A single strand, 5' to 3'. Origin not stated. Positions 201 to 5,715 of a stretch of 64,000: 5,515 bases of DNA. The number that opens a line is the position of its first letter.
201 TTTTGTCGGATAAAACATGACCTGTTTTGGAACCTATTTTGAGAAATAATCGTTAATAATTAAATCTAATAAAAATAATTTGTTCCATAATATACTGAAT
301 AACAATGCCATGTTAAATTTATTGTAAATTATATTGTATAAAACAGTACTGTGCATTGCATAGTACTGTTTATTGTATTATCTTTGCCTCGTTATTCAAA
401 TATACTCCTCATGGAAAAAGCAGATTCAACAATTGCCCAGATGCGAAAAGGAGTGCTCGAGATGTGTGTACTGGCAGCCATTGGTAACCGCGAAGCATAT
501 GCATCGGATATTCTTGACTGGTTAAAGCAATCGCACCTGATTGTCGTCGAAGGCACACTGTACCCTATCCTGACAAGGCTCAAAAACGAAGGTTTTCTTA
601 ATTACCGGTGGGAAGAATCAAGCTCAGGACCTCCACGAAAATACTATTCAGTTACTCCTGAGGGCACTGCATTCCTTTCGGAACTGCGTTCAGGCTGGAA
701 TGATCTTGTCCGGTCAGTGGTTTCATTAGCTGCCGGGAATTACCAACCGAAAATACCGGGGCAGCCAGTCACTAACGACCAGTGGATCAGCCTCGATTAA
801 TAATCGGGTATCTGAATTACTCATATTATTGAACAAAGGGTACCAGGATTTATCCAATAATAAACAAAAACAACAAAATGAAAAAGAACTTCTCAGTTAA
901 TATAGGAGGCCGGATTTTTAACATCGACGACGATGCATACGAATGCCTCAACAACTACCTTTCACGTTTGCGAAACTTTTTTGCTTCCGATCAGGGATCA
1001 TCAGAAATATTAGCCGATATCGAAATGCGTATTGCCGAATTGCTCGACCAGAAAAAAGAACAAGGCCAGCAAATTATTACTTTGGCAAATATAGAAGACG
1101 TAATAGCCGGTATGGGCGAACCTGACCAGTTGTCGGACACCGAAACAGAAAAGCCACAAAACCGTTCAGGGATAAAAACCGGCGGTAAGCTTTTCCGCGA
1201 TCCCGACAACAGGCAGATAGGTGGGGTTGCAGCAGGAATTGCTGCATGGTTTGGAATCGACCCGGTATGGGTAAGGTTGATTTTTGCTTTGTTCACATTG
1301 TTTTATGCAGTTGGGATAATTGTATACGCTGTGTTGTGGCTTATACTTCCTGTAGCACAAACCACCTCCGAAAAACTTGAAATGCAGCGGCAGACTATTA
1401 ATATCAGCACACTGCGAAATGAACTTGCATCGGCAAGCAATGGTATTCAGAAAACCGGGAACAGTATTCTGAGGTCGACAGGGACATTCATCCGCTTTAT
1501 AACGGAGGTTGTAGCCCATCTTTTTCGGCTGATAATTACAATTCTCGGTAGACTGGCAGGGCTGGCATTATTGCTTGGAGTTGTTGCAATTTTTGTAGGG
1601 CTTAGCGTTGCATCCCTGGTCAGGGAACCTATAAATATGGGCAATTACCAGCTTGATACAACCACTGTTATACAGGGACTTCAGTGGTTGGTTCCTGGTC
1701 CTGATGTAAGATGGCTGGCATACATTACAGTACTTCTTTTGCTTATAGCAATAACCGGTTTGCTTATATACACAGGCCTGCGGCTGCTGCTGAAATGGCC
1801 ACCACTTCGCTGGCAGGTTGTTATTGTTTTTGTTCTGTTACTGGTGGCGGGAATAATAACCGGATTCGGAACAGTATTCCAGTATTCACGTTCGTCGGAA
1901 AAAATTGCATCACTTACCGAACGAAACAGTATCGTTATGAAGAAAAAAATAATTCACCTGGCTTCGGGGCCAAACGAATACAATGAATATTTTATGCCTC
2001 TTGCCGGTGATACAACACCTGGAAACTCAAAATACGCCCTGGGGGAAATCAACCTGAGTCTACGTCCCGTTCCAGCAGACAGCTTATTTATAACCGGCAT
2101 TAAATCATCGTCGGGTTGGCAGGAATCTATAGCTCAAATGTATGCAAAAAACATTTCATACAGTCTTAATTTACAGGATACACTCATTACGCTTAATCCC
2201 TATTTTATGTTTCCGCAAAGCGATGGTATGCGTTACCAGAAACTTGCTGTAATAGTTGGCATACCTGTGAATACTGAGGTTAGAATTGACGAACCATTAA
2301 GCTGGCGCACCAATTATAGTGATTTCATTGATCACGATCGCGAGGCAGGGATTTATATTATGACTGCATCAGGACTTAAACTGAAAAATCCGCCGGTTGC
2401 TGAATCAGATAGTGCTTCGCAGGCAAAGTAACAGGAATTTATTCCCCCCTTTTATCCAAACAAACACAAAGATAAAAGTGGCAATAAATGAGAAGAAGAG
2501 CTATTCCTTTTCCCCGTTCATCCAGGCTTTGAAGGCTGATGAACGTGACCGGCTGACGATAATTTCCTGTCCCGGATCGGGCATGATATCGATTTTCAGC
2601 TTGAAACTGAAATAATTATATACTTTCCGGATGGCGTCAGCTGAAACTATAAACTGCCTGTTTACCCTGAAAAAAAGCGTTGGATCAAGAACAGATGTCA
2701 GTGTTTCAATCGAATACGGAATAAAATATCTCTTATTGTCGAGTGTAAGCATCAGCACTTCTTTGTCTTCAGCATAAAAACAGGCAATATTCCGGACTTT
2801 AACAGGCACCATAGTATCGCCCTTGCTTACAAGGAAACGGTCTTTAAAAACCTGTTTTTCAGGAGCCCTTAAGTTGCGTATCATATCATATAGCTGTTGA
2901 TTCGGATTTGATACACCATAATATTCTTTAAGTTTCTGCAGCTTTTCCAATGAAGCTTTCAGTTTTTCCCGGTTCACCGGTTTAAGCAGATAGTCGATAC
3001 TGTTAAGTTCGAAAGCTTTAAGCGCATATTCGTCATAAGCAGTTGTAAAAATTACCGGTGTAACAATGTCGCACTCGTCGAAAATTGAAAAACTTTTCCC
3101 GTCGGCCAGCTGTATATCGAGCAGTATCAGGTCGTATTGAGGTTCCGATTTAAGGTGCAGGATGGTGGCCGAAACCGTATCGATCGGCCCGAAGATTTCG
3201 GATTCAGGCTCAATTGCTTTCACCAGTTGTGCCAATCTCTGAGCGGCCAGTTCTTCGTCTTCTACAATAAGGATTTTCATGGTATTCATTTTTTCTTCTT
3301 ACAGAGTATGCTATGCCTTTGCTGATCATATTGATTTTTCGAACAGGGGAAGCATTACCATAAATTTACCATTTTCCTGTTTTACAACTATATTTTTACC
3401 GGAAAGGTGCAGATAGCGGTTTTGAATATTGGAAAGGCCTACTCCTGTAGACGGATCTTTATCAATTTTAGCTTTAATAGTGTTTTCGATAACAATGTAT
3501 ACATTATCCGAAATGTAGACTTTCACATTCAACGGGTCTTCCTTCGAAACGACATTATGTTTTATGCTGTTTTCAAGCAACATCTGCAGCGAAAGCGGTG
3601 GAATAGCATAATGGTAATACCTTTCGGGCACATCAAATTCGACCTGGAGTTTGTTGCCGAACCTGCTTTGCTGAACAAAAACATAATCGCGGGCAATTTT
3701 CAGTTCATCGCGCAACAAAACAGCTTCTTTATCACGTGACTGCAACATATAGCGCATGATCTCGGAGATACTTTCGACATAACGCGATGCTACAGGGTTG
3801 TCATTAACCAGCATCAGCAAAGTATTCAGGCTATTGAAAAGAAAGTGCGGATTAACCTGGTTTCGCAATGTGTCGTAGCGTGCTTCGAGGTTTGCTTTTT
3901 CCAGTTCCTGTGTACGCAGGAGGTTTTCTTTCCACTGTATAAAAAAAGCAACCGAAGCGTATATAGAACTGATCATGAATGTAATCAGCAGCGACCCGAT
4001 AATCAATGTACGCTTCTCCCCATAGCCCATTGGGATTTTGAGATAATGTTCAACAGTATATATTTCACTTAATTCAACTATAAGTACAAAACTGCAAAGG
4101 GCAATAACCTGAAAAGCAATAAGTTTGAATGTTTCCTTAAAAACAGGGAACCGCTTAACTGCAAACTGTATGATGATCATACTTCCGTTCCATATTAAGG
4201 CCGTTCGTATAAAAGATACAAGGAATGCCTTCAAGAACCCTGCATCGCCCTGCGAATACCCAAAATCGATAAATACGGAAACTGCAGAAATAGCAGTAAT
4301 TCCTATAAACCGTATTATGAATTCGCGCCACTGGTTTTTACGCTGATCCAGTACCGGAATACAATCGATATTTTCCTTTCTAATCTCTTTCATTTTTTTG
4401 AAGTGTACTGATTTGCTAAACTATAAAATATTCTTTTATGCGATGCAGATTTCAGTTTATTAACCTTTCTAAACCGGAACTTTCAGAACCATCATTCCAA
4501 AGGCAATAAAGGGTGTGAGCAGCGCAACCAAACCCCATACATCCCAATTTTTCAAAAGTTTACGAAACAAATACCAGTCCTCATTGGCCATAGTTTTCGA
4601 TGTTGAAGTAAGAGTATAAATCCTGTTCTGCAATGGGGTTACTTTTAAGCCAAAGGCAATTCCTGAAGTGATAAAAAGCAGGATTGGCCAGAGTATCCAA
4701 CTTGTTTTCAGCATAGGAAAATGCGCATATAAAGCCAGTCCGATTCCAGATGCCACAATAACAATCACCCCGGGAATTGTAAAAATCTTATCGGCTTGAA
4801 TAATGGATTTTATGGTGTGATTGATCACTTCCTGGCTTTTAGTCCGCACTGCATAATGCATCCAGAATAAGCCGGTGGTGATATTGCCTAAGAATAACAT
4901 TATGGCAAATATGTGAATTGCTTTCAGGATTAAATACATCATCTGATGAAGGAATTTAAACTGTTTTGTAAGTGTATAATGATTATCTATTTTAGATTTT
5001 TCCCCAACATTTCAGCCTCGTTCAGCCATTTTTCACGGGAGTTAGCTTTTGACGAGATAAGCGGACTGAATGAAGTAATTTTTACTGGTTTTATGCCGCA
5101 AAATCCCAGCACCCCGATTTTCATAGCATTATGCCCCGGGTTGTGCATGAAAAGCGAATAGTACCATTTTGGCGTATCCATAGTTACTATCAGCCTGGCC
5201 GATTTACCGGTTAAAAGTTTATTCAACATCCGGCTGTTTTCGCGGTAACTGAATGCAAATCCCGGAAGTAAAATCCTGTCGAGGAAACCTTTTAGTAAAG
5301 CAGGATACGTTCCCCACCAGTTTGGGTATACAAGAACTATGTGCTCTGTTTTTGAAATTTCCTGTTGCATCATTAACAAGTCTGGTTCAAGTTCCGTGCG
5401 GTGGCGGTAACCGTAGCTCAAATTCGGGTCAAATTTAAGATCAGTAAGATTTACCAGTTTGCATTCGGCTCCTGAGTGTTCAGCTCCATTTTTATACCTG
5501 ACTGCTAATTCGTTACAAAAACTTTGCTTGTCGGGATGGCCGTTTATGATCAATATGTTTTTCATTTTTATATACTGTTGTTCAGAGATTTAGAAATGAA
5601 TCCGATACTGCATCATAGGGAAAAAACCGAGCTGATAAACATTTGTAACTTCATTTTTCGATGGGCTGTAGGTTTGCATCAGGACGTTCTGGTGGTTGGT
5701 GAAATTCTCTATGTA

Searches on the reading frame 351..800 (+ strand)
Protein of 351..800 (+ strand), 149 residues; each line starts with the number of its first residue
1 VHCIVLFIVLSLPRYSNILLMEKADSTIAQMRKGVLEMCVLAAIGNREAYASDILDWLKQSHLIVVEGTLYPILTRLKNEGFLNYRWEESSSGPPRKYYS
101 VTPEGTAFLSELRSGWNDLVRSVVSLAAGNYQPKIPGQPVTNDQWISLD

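Call 27: search_protein_families(library=pfam, proteins=[window:351-800:+], max_evalue=1)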
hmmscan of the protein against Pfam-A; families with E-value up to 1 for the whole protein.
window:351-800:+ (149 aa): 1 family
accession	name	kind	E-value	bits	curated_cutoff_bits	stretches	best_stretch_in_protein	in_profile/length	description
PF03551.20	PadR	-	1e-16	61.1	27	1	40-110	1-74/75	Transcriptional regulator PadR-like family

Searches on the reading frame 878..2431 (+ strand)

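Call 18: search_protein_families(library=ncbifam, proteins=[window:878-2431:+], max_evalue=0.001)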
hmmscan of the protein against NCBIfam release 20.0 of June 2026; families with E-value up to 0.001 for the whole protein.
window:878-2431:+ (517 aa): 2 families
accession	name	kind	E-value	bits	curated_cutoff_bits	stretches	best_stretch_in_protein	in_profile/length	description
TIGR02978.1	phageshock_pspC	equivalog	8.3e-12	45.1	104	1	104-168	3-69/121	envelope stress response membrane protein PspC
NF007973.0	PRK10697.1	equivalog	6.9e-08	32.4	136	1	99-185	4-93/119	envelope stress response membrane protein PspC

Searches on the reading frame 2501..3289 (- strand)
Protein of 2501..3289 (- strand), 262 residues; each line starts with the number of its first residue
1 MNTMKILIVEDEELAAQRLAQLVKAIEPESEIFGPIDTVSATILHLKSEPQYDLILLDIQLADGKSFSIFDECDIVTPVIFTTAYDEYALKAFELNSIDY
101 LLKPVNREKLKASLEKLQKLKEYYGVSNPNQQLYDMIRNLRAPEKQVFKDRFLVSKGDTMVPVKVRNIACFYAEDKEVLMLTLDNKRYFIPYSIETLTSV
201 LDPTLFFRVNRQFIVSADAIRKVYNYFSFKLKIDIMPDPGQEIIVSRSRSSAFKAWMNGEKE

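Call 27: search_protein_families(library=pfam, proteins=[window:2501-3289:-], max_evalue=1)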
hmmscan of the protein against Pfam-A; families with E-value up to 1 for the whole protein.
window:2501-3289:- (262 aa): 2 families
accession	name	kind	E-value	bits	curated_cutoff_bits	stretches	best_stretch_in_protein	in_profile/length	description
PF04397.21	LytTR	-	5.3e-17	62.3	22.6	1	159-257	2-97/98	LytTr DNA-binding domain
PF00072.30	Response_reg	-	1.3e-11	45.1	30.2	1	6-114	1-110/111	Response regulator receiver domain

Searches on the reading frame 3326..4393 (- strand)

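Call 18: search_protein_families(library=ncbifam, proteins=[window:3326-4393:-], max_evalue=0.001)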
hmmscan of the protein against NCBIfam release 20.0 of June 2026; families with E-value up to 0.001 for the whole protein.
window:3326-4393:- (355 aa): 0 families

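Call 27: search_protein_families(library=pfam, proteins=[window:3326-4393:-], max_evalue=1)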
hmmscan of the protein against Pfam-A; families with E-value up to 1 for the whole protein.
window:3326-4393:- (355 aa): 1 family
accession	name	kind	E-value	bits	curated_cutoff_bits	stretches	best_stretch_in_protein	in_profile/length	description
PF06580.19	His_kinase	-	1.2e-22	80.4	25.2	1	171-249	1-81/81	Histidine kinase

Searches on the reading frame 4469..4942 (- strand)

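Call 27: search_protein_families(library=pfam, proteins=[window:4469-4942:-], max_evalue=1)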
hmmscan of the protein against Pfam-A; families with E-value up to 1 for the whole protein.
window:4469-4942:- (157 aa): 4 families
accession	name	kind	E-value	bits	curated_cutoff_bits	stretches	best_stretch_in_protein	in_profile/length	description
PF10027.14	DUF2269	-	1.3e-20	74.5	28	1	5-154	2-149/150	Predicted integral membrane protein (DUF2269)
PF03083.21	MtN3_slv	-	0.035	14.6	23.7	0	8-40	30-62/87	Sugar efflux transporter for intercellular exchange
PF08592.16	Anthrone_oxy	-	0.059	14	27.3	1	55-149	11-105/106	Anthrone oxygenase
PF04117.17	Mpv17_PMP22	-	0.56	10.7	27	1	75-92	20-37/62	Mpv17 / PMP22 family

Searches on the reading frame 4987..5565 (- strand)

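Call 27: search_protein_families(library=pfam, proteins=[window:4987-5565:-], max_evalue=1)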
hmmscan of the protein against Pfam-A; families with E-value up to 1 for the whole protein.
window:4987-5565:- (192 aa): 2 families
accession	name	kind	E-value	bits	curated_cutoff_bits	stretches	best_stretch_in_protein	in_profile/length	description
PF02525.22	Flavodoxin_2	-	2.4e-36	125.8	27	1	2-173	1-182/198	Flavodoxin-like fold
PF03358.20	FMN_red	-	9.9e-15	54.9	24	1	3-108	2-99/152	NADPH-dependent FMN reductase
